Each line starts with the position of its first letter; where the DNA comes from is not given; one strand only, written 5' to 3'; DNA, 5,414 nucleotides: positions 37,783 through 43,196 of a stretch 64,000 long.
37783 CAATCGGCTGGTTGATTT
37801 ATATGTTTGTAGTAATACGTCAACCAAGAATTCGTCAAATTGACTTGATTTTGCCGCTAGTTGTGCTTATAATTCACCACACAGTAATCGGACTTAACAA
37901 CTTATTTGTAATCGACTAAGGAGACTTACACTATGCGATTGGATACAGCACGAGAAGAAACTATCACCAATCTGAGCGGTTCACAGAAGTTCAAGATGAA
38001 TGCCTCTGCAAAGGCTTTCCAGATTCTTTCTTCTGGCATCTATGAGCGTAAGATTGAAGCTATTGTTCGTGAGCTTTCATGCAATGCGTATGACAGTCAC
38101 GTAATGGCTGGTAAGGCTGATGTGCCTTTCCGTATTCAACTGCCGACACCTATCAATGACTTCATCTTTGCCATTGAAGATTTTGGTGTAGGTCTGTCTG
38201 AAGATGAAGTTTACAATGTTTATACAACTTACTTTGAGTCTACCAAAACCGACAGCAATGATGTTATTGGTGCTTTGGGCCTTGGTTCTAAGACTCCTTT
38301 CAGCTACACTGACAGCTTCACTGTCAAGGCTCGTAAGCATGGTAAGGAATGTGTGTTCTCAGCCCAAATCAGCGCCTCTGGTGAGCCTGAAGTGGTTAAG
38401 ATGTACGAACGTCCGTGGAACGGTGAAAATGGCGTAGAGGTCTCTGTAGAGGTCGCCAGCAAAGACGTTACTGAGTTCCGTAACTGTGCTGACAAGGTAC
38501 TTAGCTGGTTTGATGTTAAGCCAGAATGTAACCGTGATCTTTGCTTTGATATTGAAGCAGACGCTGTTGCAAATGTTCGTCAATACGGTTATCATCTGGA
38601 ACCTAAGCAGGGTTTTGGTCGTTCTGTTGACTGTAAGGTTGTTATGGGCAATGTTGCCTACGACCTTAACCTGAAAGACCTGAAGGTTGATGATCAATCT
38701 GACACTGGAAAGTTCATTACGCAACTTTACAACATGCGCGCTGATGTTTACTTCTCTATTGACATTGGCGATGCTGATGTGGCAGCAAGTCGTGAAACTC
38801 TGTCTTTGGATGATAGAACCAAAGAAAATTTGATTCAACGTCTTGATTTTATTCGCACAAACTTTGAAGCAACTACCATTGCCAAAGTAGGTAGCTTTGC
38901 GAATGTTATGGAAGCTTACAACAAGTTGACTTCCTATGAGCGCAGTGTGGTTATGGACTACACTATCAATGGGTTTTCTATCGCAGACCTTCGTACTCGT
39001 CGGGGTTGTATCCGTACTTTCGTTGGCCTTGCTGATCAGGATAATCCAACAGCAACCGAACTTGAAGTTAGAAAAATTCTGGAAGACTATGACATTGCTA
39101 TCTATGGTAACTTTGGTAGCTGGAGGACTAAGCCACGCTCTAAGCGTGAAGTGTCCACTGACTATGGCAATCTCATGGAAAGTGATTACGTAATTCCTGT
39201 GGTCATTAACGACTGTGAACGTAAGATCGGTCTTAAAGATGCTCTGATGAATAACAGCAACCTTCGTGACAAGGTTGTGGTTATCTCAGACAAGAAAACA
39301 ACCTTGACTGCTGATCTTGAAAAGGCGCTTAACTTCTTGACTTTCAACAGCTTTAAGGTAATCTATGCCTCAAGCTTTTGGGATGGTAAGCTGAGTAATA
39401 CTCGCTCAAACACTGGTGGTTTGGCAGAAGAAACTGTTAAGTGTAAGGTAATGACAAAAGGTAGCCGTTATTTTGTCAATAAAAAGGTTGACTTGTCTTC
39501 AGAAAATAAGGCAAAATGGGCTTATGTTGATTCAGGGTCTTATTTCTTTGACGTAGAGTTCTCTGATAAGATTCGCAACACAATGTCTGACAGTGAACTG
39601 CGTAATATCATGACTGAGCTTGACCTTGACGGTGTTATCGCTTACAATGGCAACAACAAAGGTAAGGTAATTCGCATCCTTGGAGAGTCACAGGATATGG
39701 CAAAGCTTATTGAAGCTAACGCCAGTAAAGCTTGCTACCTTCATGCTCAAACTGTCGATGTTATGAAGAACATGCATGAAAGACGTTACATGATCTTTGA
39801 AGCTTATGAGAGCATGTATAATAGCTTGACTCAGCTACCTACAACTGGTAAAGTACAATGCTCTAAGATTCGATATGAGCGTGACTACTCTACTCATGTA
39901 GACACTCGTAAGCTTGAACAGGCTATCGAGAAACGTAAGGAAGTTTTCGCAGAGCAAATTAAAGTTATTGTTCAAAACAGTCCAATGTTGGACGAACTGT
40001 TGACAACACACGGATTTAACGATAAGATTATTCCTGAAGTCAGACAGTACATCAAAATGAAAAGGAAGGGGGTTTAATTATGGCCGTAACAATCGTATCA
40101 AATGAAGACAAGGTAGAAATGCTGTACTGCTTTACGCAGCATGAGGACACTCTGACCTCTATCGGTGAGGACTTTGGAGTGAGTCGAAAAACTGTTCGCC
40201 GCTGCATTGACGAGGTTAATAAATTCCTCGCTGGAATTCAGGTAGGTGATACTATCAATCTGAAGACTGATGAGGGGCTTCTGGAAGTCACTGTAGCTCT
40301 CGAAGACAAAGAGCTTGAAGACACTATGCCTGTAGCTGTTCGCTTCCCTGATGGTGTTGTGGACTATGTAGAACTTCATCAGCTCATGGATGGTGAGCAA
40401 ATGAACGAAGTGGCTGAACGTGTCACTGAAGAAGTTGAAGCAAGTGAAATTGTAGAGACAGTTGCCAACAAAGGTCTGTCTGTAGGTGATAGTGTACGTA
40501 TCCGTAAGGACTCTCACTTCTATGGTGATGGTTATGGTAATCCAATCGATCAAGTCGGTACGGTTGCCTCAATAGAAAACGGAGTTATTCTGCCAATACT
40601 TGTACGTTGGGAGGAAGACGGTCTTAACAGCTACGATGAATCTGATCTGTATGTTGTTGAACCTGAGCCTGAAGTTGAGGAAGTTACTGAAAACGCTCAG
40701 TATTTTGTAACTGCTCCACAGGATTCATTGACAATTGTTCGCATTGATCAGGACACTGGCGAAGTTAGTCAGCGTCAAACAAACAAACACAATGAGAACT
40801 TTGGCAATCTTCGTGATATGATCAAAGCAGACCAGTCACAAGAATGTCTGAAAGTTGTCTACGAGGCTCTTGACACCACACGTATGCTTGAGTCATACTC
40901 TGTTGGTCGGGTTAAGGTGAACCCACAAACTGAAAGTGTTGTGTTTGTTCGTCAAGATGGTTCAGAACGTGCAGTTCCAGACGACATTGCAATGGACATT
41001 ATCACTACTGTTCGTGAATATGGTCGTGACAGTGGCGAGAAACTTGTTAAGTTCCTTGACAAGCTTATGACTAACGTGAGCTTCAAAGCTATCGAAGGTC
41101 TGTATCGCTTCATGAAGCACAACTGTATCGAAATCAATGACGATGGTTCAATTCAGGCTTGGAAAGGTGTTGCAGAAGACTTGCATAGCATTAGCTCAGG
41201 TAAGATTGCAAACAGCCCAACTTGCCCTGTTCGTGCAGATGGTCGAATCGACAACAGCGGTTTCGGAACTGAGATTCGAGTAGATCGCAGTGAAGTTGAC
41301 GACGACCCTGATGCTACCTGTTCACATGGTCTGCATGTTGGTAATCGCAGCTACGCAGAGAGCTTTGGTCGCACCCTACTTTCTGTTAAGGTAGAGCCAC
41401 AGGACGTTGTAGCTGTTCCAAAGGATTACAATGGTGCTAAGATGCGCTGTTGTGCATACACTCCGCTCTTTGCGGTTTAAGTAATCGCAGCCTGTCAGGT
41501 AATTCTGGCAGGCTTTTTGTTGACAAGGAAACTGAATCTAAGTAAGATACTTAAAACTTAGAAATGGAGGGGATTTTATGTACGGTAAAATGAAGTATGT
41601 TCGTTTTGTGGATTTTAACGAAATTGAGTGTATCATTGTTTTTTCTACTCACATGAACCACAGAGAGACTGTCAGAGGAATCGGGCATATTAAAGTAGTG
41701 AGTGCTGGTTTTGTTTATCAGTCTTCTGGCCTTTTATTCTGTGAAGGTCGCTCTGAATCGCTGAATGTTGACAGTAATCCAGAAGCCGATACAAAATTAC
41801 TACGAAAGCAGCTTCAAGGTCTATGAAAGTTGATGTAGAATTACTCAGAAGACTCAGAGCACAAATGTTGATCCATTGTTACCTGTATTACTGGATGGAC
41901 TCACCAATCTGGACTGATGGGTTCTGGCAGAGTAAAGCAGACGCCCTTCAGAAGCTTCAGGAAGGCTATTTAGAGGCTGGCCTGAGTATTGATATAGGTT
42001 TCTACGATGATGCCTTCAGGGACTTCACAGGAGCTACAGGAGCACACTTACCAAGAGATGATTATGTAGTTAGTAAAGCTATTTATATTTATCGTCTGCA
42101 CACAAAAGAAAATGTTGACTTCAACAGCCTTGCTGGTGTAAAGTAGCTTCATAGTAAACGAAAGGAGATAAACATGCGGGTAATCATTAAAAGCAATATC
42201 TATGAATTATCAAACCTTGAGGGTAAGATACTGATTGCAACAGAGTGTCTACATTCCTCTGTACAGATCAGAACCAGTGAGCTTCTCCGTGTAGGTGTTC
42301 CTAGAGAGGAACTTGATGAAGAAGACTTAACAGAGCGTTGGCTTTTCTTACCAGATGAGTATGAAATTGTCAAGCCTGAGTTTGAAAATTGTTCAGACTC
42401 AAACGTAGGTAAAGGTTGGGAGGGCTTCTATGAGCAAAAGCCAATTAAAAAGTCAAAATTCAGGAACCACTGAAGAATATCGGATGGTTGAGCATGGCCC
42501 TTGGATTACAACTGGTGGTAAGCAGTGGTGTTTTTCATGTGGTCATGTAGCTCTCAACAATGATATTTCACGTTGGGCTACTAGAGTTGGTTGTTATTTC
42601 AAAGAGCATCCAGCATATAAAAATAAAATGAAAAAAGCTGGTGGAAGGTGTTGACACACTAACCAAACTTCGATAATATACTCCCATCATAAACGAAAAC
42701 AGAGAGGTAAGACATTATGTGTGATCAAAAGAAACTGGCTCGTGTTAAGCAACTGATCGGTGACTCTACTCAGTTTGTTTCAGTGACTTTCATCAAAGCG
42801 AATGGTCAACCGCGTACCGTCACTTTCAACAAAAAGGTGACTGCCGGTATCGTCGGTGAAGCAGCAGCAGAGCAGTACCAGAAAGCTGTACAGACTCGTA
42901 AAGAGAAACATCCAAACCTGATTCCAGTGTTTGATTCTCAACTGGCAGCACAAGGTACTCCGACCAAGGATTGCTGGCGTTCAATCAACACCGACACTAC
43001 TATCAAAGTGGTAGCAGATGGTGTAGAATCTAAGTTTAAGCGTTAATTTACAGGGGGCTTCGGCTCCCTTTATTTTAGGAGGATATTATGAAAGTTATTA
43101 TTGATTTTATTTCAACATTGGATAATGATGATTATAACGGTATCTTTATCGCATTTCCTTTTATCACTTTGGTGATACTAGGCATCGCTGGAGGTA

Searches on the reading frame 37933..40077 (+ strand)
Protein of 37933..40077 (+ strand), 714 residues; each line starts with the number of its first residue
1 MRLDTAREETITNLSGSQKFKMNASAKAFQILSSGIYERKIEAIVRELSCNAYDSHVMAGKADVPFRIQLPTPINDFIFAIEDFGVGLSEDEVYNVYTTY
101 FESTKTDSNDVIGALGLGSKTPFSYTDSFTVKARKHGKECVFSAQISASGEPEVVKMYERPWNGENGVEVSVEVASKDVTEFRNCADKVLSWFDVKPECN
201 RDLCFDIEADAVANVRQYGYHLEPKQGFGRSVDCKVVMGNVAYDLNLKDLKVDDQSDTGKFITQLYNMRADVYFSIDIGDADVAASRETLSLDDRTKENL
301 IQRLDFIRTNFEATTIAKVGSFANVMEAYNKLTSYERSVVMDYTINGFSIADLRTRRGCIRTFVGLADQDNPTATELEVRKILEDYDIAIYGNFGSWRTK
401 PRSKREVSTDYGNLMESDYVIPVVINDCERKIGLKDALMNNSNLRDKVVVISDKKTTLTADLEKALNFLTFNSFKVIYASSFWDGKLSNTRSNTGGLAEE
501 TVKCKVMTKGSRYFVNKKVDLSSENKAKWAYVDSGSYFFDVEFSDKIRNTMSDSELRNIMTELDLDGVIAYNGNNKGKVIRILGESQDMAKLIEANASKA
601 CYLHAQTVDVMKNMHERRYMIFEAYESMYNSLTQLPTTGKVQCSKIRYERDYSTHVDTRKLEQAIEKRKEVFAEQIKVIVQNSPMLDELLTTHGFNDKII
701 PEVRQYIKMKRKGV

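Call 8: search_protein_families(library=phrogs, proteins=[window:37933-40077:+])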
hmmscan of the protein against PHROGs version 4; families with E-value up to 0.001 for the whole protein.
window:37933-40077:+ (714 aa): 7 families
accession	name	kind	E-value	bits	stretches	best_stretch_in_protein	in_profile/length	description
phrog_612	-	lysis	5.4e-121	407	1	1-709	1-721/725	RIIA lysis inhibitor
phrog_30832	-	lysis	2.7e-56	192.6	1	17-327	19-328/735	RIIA lysis inhibitor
phrog_609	-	lysis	6.6e-52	177.6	1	15-318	18-309/1055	RIIB lysis inhibitor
phrog_2979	-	lysis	2.3e-48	166.5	1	16-330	19-332/846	RIIA lysis inhibitor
phrog_3661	-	lysis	5.9e-38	131.9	2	96-458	175-536/917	RIIA lysis inhibitor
phrog_24904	-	lysis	1.6e-24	87.5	1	19-331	21-314/695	RIIA lysis inhibitor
phrog_38678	-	lysis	2.7e-16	60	1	29-189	38-198/805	RIIA lysis inhibitor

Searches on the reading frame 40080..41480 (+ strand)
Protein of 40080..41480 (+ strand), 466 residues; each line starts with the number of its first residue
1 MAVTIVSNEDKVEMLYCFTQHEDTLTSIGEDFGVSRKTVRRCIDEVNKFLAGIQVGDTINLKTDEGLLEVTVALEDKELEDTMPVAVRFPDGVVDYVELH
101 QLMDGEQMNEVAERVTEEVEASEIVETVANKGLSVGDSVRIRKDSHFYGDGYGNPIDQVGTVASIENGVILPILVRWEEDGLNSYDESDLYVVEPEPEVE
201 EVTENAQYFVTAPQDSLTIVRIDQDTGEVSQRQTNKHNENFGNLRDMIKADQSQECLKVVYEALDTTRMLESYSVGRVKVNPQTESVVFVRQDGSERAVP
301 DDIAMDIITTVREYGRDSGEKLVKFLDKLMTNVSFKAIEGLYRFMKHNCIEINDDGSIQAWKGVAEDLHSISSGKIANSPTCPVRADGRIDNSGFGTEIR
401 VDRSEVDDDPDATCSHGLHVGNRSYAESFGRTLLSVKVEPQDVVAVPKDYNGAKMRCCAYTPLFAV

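Call 8: search_protein_families(library=phrogs, proteins=[window:40080-41480:+])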
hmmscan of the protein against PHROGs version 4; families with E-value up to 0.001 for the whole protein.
window:40080-41480:+ (466 aa): 8 families
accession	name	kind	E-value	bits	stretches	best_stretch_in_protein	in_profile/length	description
phrog_609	-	lysis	5.1e-50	171.4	1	3-461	754-1039/1055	RIIB lysis inhibitor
phrog_36818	-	lysis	8e-29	101.4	1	320-461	8-140/163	RIIB lysis inhibitor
phrog_3803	-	lysis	1.2e-27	98.3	1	303-460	358-506/530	RIIB lysis inhibitor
phrog_2886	-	lysis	2.7e-22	80.5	1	228-461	122-327/552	RIIB lysis inhibitor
phrog_11221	-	lysis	2.7e-19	70.7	1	270-459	61-230/543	RIIB lysis inhibitor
phrog_11307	-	unknown function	9e-13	49.5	1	131-223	3-103/186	-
phrog_18715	-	unknown function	2.2e-10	42.1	1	134-203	4-62/128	-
phrog_9469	-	unknown function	2.9e-09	37.9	1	130-211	2-89/113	-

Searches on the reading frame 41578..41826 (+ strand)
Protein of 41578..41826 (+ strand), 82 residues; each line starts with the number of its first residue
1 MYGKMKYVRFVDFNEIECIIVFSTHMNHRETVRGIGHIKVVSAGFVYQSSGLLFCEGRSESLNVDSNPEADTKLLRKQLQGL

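Call 105: search_protein_families(library=phrogs, proteins=[window:41578-41826:+], max_evalue=0.0001)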
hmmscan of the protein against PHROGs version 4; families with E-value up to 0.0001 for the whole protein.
window:41578-41826:+ (82 aa): 2 families
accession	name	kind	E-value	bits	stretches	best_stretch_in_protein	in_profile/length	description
phrog_3988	-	unknown function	4.7e-07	30.4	1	22-78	21-88/284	-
phrog_8320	-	unknown function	1.1e-05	26.4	1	5-69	70-141/143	-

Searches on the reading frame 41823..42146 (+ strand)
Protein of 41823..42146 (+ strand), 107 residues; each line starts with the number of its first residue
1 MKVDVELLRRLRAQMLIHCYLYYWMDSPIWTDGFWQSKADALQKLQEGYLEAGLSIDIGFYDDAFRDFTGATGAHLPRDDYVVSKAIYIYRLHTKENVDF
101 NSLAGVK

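Call 105: search_protein_families(library=phrogs, proteins=[window:41823-42146:+], max_evalue=0.0001)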
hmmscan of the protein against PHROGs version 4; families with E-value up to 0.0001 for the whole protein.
window:41823-42146:+ (107 aa): 1 family
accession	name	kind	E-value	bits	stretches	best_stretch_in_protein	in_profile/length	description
phrog_6466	-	DNA, RNA and nucleotide metabolism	1.7e-23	83.9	1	5-98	10-101/104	DNA ligase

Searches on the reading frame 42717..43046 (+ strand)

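Call 73: search_protein_families(library=pfam, proteins=[window:42717-43046:+], max_evalue=0.01)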
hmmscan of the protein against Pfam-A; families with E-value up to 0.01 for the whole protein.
window:42717-43046:+ (109 aa): 0 families

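Call 105: search_protein_families(library=phrogs, proteins=[window:42717-43046:+], max_evalue=0.0001)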
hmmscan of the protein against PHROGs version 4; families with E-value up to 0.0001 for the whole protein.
window:42717-43046:+ (109 aa): 1 family
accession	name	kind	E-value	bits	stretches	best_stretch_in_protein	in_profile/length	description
phrog_2267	-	unknown function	1.8e-11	45.1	1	4-108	10-104/112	-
